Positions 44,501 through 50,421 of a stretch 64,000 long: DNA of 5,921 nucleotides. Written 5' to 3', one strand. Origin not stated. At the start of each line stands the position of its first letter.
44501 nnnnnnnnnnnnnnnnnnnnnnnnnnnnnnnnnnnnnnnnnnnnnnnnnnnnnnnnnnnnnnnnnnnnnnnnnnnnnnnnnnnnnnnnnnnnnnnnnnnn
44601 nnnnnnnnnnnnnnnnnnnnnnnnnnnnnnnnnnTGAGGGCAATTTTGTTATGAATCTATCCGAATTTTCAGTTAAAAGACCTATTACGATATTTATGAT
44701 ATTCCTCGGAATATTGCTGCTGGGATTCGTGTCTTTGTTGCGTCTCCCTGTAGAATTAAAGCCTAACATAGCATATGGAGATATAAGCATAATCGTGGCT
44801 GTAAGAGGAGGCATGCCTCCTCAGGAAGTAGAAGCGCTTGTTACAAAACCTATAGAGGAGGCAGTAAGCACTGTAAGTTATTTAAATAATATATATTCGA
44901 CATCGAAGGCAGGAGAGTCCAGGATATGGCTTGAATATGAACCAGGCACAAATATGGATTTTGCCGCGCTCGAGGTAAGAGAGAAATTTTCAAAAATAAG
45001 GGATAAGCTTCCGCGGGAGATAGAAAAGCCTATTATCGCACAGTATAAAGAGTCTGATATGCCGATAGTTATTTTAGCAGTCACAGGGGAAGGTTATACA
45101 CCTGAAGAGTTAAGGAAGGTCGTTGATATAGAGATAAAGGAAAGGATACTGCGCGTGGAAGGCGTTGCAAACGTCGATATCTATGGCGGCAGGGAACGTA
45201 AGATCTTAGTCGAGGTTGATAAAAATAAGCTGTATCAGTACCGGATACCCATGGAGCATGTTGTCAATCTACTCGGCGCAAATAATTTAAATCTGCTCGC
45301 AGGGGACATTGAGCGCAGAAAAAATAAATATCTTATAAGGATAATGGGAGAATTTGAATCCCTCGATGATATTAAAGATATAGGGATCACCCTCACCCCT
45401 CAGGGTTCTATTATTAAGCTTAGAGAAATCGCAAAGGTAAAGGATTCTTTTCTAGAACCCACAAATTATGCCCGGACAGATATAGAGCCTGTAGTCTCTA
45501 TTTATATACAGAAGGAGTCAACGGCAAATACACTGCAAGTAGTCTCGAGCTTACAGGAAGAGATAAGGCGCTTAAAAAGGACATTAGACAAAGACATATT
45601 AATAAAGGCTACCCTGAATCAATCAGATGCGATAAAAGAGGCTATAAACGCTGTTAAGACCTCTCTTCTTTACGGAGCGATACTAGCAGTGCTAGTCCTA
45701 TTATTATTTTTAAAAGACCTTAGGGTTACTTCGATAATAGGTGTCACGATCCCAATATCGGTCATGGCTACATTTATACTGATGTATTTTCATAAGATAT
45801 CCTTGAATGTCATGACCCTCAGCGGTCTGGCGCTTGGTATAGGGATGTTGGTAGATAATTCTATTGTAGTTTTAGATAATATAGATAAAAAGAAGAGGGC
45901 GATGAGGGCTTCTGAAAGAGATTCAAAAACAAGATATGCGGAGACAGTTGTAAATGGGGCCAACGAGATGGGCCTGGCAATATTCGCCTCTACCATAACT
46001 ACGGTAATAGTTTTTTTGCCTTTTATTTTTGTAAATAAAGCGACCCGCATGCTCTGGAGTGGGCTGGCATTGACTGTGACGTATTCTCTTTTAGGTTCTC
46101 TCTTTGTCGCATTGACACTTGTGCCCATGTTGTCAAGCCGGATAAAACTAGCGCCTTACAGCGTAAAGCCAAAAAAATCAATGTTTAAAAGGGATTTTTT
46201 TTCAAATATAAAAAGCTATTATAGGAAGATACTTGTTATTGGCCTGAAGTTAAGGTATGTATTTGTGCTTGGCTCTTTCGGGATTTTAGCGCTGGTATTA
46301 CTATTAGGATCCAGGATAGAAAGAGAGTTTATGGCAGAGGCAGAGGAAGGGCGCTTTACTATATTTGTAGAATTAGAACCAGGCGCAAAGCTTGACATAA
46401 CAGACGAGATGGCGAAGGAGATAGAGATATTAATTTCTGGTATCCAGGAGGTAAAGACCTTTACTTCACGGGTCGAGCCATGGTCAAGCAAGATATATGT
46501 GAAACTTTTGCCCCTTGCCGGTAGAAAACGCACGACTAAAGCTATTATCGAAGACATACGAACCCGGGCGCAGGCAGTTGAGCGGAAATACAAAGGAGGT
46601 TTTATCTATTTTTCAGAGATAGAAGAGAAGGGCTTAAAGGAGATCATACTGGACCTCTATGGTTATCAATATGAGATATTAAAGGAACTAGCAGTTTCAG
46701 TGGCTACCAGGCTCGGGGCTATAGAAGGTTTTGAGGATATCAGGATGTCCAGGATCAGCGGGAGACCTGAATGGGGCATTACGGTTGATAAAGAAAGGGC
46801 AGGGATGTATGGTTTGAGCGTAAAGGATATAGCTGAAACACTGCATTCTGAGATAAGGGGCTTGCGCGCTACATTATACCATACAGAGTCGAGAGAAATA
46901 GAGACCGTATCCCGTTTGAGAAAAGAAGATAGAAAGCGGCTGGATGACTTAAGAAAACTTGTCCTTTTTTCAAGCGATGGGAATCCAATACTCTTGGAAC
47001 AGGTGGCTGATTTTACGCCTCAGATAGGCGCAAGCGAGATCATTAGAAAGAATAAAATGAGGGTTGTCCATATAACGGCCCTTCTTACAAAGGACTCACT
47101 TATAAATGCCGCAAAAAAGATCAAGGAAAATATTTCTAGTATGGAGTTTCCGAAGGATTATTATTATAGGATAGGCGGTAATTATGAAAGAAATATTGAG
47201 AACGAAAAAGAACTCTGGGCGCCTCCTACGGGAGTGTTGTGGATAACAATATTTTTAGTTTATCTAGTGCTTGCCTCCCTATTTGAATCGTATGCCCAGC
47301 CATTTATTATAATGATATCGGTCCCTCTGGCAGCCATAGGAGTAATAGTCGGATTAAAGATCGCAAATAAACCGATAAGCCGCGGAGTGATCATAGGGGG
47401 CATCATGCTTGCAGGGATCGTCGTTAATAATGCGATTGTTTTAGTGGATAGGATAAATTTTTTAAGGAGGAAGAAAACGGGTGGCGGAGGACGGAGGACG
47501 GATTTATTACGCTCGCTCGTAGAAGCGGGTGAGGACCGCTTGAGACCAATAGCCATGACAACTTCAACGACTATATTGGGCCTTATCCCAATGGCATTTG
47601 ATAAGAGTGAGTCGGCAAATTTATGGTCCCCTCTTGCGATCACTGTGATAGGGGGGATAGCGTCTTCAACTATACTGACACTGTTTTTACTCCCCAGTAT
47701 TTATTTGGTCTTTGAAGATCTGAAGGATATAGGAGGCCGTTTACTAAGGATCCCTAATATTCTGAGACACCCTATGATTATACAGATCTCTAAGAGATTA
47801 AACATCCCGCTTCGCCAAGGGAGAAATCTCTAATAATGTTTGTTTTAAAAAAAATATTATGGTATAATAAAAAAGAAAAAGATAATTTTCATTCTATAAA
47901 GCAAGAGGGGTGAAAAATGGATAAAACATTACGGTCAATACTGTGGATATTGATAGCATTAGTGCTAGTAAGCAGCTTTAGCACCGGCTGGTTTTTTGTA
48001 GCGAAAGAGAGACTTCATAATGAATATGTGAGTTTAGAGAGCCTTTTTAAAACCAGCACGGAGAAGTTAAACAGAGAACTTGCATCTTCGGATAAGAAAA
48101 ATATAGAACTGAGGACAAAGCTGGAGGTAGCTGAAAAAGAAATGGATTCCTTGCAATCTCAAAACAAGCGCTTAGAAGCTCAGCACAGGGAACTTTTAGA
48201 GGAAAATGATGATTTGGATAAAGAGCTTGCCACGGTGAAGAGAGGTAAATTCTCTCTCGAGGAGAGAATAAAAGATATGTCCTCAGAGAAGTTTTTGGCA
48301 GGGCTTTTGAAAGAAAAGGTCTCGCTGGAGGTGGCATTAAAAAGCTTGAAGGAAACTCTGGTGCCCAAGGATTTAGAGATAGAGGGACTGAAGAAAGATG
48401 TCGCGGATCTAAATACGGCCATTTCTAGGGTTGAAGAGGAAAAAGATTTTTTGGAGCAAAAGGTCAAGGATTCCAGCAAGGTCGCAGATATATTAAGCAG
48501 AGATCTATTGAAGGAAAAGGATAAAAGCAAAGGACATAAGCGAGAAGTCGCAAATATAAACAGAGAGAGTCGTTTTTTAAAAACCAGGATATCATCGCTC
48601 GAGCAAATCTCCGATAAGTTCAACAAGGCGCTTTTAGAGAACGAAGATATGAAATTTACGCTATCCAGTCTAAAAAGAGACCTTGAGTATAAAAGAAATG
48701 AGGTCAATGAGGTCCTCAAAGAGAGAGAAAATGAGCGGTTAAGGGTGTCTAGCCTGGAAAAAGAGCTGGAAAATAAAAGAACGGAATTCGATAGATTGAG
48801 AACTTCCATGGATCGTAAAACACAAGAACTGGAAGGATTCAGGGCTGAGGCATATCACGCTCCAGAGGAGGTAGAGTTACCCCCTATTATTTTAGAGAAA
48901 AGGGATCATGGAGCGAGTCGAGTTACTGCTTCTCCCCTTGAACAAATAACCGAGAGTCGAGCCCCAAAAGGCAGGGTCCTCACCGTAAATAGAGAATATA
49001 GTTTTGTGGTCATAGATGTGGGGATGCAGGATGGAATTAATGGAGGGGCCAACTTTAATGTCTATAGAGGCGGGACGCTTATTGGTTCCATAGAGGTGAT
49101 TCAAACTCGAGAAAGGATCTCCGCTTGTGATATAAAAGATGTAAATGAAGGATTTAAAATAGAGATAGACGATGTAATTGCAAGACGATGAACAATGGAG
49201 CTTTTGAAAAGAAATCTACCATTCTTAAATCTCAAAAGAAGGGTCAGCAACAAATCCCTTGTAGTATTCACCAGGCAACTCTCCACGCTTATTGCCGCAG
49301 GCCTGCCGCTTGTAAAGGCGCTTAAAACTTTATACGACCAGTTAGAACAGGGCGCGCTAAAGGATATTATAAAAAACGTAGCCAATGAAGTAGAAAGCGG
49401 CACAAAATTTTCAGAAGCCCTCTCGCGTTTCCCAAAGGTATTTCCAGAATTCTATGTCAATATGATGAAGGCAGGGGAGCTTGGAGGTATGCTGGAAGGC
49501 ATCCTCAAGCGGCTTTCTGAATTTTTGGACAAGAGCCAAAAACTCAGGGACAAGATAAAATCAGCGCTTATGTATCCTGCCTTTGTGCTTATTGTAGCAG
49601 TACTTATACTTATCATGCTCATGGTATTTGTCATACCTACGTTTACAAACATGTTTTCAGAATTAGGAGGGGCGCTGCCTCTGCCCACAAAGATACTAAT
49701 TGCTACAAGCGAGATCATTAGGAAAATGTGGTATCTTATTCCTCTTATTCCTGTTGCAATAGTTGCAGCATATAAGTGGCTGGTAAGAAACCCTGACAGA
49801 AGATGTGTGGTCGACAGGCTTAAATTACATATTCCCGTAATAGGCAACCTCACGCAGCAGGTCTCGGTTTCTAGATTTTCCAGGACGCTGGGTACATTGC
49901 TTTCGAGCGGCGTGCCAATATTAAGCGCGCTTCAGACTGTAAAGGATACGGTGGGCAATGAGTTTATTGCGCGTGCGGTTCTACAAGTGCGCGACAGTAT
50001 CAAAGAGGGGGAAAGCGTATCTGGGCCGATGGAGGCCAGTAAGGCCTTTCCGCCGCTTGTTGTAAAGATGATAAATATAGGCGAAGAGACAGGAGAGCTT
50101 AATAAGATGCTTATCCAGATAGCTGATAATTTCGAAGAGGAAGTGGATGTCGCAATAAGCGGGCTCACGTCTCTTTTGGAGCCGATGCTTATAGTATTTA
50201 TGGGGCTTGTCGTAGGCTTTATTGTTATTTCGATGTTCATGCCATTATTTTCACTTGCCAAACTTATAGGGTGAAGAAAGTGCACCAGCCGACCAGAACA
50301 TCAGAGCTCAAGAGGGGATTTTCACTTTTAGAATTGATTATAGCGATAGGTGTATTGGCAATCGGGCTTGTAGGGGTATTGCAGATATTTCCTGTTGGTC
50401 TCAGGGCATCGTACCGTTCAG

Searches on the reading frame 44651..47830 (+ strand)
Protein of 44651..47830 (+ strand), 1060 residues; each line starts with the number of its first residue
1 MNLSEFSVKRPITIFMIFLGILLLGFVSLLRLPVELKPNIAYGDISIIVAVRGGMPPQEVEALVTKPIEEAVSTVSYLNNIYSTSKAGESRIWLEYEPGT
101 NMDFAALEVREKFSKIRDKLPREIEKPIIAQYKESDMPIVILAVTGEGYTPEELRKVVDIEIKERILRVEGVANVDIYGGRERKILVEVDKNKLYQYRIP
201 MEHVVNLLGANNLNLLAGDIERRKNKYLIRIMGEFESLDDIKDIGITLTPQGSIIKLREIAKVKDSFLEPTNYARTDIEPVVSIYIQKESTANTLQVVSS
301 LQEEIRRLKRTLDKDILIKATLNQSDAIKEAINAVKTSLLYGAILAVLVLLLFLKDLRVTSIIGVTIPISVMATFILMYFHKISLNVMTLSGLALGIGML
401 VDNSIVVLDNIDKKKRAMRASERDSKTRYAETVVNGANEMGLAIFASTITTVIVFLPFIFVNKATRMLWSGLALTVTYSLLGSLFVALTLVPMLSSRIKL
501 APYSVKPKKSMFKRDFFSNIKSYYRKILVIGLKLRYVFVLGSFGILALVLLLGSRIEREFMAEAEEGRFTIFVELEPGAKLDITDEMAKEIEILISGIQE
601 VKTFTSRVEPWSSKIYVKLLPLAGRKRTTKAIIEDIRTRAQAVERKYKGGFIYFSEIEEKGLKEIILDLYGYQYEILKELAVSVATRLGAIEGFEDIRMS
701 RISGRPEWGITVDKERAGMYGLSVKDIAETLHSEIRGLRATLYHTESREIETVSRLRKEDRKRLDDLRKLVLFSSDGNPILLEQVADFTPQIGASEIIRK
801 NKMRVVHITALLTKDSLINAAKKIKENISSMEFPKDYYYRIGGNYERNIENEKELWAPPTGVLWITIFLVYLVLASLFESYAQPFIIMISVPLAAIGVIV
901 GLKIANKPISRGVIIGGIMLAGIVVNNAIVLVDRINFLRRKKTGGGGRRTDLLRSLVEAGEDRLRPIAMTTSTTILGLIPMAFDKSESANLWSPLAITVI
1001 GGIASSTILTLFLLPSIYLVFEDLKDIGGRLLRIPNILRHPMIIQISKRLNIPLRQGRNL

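Call 6: search_protein_families(library=pfam, proteins=[window:44651-47830:+], max_evalue=1)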
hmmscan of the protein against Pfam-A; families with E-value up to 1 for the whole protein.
window:44651-47830:+ (1060 aa): 3 families
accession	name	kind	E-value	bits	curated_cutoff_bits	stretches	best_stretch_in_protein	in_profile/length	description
PF00873.25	ACR_tran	-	3e-224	747.4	28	1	4-1021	2-1020/1021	AcrB/AcrD/AcrF family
PF02355.23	SecD_SecF_C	-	2.6e-09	37.2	20.5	2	327-495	29-187/189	Protein export membrane protein SecD/SecF, C-terminal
PF07298.16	NnrU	-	0.02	15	24.7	0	967-1044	37-106/188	NnrU protein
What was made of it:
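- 44651..47833 (+): Second RND permease (RND2, MdtC-like), no tail; always follows the tailed gene. ACR_tran E 3e-224 (call 6).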

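Call 8: search_protein_families(library=ncbifam, proteins=[window:44651-47830:+], max_evalue=0.1)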
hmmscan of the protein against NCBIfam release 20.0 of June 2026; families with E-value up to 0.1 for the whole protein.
window:44651-47830:+ (1060 aa): 15 families
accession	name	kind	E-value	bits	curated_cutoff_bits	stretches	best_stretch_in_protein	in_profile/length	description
NF033617.1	RND_permease_2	subfamily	8.7e-175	583.4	1250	1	5-1022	2-1008/1009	multidrug efflux RND transporter permease subunit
TIGR00914.1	2A0601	subfamily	1.3e-132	443.6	701.45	1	5-1021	7-1035/1051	CusA/CzcA family heavy metal efflux RND transporter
NF000282.2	RND_permease_1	subfamily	4.8e-131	438.6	1250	1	4-1021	1-1027/1029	multidrug efflux RND transporter permease subunit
TIGR00915.1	2A0602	subfamily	1.2e-117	394.2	940.35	1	4-1022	2-1029/1050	efflux RND transporter permease subunit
NF007905.0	PRK10614.1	equivalog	2.4e-116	389.7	1774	1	6-1025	6-1012/1025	multidrug efflux RND transporter permease subunit MdtC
NF007798.0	PRK10503.1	equivalog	1.6e-100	337.3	1584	1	7-1025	16-1026/1040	MdtB/MuxB family multidrug efflux RND transporter permease subunit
NF007131.0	PRK09577.1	equivalog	2.2e-83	280.6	1768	1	5-1025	3-1026/1045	multidrug efflux RND transporter permease subunit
NF007842.1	PRK10555.1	equivalog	1.6e-82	277.9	1854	1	4-1020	2-1025/1036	multidrug efflux RND transporter permease AcrD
NF007133.0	PRK09579.1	equivalog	2.9e-82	276.7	1763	1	1-1021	1-1002/1017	multidrug efflux RND transporter permease subunit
NF011706.2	PRK15127.1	equivalog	1.4e-73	248.3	2150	1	5-1021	3-1029/1049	multidrug efflux RND transporter permease subunit AcrB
NF000037.1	RND_perm_OqxB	exception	1.9e-67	227.9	2200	2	1-506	1-505/1050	multidrug efflux RND transporter permease subunit OqxB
TIGR00921.1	2A067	subfamily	2.5e-11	42.4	351.9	2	332-508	191-360/733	hydrophobe/amphiphile efflux-3 (HAE3) family transporter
TIGR00916.1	2A0604s01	subfamily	1.8e-08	34.3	148.6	1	332-487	87-230/231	SecD/SecF family protein translocase subunit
TIGR01129.1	secD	equivalog_domain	8.6e-06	25.1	244.4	1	330-492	245-394/397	protein translocase subunit SecD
NF052541.1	NucAsocGapRCau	equivalog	0.097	12.8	140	0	136-178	39-81/88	nucleoid-associated protein GapR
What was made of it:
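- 44651..47833 (+): Best equivalog-type model MdtC, 390 bits (call 8).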

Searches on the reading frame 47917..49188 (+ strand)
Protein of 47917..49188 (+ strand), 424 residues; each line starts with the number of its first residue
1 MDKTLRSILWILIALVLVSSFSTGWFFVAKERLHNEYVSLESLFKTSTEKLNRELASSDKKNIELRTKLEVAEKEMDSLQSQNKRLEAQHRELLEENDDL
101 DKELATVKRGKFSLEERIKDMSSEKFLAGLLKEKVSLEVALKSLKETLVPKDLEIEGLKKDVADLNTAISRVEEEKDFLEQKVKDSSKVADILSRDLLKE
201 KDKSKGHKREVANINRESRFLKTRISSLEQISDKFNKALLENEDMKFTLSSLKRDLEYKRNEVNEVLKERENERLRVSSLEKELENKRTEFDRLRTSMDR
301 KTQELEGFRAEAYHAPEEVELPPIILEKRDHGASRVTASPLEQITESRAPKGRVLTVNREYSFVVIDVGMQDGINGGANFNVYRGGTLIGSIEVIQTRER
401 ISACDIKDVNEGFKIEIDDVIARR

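Call 6: search_protein_families(library=pfam, proteins=[window:47917-49188:+], max_evalue=1)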
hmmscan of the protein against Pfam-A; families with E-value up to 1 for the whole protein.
window:47917-49188:+ (424 aa): 15 families
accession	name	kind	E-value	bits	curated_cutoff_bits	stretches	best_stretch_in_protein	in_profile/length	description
PF13851.11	GAS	-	0.0001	22.2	32.3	3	49-124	43-121/200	Growth-arrest specific micro-tubule binding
PF10473.14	CENP-F_leu_zip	-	0.0047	17.4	34.5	1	100-186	8-92/140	Leucine-rich repeats of kinetochore protein Cenp-F/LEK1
PF05557.18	MAD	-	0.0069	15.3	30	1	199-299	122-221/661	Mitotic checkpoint protein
PF16331.10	TolA_bind_tri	-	0.02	15.4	30.1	1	47-107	5-65/76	TolA binding protein trimerisation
PF08614.16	ATG16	-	0.024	15.3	33.7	2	119-181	117-179/200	Autophagy protein 16 (ATG16)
PF09486.15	HrpB7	-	0.028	15.3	29.7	1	52-174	7-128/157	Bacterial type III secretion protein (HrpB7)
PF20492.3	ERM_helical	-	0.043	14.3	40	1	45-125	19-99/120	Ezrin/radixin/moesin, alpha-helical domain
PF14662.11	KASH_CCD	-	0.071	13.5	43.3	1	32-185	40-190/191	Coiled-coil region of CCDC155 or KASH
PF11559.13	ADIP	-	0.094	13.2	34.3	0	142-207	62-127/151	Afadin- and alpha -actinin-Binding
PF06818.20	Fez1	-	0.25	12.2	34.4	0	246-314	37-105/199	Fez1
PF04102.17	SlyX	-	0.36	11.9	30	0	142-185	6-49/67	SlyX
PF16515.11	HIP1_clath_bdg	-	0.36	11.7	28.8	1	271-304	48-81/99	Clathrin-binding domain of Huntingtin-interacting protein 1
PF25450.1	Rab11-FIP3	-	0.38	11.5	31.9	0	140-203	55-118/125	Rab11-FIP3-like domain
PF04849.18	HAP1_N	-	0.47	10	33.9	1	141-273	164-300/307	HAP1 N-terminal conserved region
PF12761.13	End3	-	0.52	11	25.2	2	203-307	8-113/115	Actin cytoskeleton-regulatory complex protein END3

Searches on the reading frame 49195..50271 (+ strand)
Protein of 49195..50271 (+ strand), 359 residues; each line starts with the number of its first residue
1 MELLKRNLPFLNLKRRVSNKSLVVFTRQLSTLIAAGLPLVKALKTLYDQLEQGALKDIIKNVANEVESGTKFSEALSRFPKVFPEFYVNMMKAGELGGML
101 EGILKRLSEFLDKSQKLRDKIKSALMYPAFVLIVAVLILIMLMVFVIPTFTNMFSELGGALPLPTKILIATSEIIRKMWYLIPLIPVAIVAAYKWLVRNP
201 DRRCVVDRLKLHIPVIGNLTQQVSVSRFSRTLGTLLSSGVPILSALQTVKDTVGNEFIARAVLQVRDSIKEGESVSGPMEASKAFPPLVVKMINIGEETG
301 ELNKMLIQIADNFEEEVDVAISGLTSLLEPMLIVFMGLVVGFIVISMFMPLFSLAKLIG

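Call 6: search_protein_families(library=pfam, proteins=[window:49195-50271:+], max_evalue=1)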
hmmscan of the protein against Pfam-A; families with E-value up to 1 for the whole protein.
window:49195-50271:+ (359 aa): 5 families
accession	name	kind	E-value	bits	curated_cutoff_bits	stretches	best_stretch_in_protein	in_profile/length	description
PF00482.28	T2SSF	-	3.2e-68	227.9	25.2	2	25-148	1-125/125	Type II secretion system (T2SS), protein F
PF24809.1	DUF7708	-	0.022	15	25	0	45-113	25-95/146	Domain of unknown function (DUF7708)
PF16746.10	BAR_3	-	0.026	14.6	31.7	1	50-127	27-103/235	BAR domain of APPL family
PF10166.14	DUF2368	-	0.17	11.9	25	1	167-195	67-95/134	Uncharacterised conserved protein (DUF2368)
PF20990.2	DUF2207_C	-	0.28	11.3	33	1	100-193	111-180/247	Predicted membrane protein (DUF2207) C-terminal domain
